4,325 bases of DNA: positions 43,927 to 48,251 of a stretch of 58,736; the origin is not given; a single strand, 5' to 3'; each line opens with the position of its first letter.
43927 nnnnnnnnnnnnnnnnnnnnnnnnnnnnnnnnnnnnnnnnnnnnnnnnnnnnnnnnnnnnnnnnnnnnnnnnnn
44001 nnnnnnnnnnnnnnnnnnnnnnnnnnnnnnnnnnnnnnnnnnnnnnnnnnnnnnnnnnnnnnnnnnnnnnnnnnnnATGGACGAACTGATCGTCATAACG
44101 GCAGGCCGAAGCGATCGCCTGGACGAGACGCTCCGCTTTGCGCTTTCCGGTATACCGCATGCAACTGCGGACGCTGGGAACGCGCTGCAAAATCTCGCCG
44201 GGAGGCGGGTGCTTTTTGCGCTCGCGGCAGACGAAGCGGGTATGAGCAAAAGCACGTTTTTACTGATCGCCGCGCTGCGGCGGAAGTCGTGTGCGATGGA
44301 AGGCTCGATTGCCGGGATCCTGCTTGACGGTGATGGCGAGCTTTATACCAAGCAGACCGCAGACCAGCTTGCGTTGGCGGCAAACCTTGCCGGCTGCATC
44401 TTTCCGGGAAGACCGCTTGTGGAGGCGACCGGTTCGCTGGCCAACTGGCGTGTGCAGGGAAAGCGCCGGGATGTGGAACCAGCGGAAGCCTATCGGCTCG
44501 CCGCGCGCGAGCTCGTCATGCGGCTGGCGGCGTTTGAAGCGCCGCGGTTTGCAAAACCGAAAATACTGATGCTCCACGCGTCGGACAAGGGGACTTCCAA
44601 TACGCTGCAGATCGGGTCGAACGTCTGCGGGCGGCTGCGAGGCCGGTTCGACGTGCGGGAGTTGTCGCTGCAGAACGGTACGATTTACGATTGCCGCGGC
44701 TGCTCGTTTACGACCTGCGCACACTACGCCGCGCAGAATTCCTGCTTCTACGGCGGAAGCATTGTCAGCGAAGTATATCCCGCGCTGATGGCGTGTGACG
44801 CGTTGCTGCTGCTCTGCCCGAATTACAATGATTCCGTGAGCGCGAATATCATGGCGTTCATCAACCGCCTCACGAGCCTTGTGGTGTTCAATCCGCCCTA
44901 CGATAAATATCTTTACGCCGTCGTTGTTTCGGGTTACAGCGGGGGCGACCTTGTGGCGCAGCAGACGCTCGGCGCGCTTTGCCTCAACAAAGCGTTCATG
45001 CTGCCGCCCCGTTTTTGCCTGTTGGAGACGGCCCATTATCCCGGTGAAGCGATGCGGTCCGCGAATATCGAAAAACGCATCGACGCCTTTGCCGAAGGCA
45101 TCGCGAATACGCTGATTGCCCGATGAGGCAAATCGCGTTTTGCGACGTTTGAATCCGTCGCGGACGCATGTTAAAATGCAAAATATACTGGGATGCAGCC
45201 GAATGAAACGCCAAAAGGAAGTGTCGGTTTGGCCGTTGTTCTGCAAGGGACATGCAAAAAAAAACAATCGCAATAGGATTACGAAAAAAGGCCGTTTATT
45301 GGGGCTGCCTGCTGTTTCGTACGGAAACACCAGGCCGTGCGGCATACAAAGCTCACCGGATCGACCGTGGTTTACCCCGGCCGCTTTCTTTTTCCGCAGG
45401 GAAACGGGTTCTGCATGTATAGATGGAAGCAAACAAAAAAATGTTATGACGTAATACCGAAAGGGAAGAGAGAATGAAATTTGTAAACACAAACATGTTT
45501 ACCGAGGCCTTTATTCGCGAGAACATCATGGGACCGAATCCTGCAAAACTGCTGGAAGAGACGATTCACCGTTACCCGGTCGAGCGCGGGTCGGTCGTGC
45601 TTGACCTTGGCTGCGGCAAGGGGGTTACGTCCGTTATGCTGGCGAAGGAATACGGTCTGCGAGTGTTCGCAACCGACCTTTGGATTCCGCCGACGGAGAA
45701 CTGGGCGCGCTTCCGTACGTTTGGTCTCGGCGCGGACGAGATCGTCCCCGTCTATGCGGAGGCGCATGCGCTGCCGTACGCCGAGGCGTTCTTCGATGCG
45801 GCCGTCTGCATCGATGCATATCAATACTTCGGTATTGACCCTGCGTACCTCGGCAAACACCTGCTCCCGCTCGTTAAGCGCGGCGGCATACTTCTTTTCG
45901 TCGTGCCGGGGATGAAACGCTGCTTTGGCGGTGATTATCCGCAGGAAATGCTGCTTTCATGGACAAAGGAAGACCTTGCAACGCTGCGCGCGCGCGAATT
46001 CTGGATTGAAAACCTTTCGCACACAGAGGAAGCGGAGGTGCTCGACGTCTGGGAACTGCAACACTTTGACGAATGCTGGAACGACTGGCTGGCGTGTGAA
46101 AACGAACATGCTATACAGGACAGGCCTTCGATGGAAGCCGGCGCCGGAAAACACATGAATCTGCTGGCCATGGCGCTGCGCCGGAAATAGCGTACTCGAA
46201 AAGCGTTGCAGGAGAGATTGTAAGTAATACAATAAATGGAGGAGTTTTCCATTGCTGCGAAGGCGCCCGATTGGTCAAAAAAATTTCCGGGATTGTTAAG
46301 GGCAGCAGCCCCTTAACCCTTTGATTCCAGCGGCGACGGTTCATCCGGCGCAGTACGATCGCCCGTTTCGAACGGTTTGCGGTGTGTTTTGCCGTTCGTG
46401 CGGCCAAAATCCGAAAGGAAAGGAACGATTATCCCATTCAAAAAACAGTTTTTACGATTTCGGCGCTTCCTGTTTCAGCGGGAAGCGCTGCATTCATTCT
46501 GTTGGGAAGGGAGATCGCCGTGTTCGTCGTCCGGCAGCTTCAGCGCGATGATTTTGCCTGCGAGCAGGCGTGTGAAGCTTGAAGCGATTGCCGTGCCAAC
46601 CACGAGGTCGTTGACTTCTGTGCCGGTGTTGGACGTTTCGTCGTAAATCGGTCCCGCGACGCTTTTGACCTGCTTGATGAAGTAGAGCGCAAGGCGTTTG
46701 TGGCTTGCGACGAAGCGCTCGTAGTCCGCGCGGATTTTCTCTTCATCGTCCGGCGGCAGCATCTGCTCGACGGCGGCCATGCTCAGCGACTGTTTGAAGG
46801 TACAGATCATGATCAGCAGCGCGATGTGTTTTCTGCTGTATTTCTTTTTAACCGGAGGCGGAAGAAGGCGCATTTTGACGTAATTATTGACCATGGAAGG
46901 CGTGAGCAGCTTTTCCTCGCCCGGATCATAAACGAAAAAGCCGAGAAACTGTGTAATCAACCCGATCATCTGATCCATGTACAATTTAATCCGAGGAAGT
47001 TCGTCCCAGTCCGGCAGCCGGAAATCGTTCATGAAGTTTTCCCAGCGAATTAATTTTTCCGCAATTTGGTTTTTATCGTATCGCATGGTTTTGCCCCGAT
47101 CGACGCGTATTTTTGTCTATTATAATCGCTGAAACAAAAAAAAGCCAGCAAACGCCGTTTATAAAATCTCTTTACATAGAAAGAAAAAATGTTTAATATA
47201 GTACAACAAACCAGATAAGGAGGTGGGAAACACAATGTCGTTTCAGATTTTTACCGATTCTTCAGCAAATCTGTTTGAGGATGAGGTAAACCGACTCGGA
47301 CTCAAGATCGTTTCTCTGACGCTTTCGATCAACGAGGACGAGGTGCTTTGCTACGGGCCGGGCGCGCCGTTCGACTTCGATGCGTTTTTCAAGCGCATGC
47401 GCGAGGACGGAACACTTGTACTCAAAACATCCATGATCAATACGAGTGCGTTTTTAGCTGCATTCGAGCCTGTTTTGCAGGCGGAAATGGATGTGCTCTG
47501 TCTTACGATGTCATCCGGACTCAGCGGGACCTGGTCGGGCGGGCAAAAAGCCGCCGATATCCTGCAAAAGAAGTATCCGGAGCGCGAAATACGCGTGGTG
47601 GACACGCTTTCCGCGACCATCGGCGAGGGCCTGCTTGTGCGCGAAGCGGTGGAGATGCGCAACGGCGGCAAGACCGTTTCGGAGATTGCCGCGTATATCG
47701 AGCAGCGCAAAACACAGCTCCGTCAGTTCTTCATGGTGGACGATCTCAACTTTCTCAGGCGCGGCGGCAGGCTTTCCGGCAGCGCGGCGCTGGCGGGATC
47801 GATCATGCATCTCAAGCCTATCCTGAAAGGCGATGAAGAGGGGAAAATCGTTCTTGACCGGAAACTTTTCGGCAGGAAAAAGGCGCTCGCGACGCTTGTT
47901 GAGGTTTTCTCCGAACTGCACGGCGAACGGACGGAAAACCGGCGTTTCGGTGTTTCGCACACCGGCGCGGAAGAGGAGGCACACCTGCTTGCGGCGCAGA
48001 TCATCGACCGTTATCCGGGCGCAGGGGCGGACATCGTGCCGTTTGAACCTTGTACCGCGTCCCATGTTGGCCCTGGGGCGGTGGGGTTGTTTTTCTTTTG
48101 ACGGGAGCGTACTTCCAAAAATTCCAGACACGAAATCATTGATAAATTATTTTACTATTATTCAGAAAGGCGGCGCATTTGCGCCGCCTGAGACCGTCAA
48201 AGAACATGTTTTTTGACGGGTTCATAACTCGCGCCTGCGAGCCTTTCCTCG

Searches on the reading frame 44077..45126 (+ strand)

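Call 7: search_protein_families(library=pfam, proteins=[window:44077-45126:+], max_evalue=0.01)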
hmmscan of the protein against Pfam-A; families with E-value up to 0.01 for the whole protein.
window:44077-45126:+ (349 aa): 1 family
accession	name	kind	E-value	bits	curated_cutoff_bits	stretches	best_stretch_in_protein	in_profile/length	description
PF03358.20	FMN_red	-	9.6e-14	51.7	24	1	161-313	1-144/152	NADPH-dependent FMN reductase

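Call 8: search_protein_families(library=padloc, proteins=[window:44077-45126:+], max_evalue=0.01)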
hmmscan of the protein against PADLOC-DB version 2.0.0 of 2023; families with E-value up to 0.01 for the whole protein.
window:44077-45126:+ (349 aa): 0 families

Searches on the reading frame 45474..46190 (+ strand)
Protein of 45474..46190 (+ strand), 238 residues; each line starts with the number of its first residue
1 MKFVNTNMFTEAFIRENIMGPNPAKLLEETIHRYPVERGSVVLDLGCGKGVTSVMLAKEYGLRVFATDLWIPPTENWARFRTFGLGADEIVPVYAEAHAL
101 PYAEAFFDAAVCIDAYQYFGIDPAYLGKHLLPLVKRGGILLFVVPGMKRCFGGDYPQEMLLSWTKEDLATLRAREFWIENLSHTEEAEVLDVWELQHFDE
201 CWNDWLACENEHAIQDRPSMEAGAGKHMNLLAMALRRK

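Call 7: search_protein_families(library=pfam, proteins=[window:45474-46190:+], max_evalue=0.01)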
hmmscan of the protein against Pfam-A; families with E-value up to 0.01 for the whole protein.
window:45474-46190:+ (238 aa): 8 families
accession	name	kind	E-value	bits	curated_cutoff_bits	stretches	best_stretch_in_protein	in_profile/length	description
PF08241.18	Methyltransf_11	-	9e-10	39.5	21.2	1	43-142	1-95/95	Methyltransferase domain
PF13649.12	Methyltransf_25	-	9.5e-09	36.3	27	1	42-138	1-97/97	Methyltransferase domain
PF13489.12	Methyltransf_23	-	8.7e-07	29.2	27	1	27-155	9-124/164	Methyltransferase domain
PF02353.26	CMAS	-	8.7e-05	22.4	27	1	30-141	54-163/273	Mycolic acid cyclopropane synthetase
PF13847.12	Methyltransf_31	-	0.00043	20.4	27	1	38-141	3-108/145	Methyltransferase domain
PF08242.18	Methyltransf_12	-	0.00064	20.8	30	1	43-140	1-98/98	Methyltransferase domain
PF05175.20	MTS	-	0.0019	18.3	23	1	30-61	26-54/170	Methyltransferase small domain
PF01728.25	FtsJ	-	0.0035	17.7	24.1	1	27-69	9-53/181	FtsJ-like methyltransferase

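Call 8: search_protein_families(library=padloc, proteins=[window:45474-46190:+], max_evalue=0.01)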
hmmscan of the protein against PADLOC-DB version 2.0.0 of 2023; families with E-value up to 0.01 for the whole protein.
window:45474-46190:+ (238 aa): 1 family
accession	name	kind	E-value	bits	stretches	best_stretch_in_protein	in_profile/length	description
PDLC04134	mad2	-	7.3e-10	36.3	1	22-146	275-398/492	mads_2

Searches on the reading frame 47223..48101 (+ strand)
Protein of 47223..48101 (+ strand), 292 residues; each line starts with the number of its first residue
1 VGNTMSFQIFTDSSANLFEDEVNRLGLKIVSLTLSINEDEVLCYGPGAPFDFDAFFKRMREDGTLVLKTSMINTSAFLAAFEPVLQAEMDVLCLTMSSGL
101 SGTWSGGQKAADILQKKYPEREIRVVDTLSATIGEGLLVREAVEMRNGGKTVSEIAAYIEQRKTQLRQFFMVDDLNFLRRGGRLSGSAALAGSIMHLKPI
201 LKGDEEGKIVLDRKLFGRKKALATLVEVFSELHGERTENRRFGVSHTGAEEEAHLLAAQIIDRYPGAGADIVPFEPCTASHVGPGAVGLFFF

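Call 7: search_protein_families(library=pfam, proteins=[window:47223-48101:+], max_evalue=0.01)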
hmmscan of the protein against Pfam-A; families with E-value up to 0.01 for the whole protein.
window:47223-48101:+ (292 aa): 1 family
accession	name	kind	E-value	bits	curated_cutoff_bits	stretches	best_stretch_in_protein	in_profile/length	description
PF02645.21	DegV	-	1.1e-64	218.9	27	1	7-291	2-277/280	Uncharacterised protein, DegV family COG1307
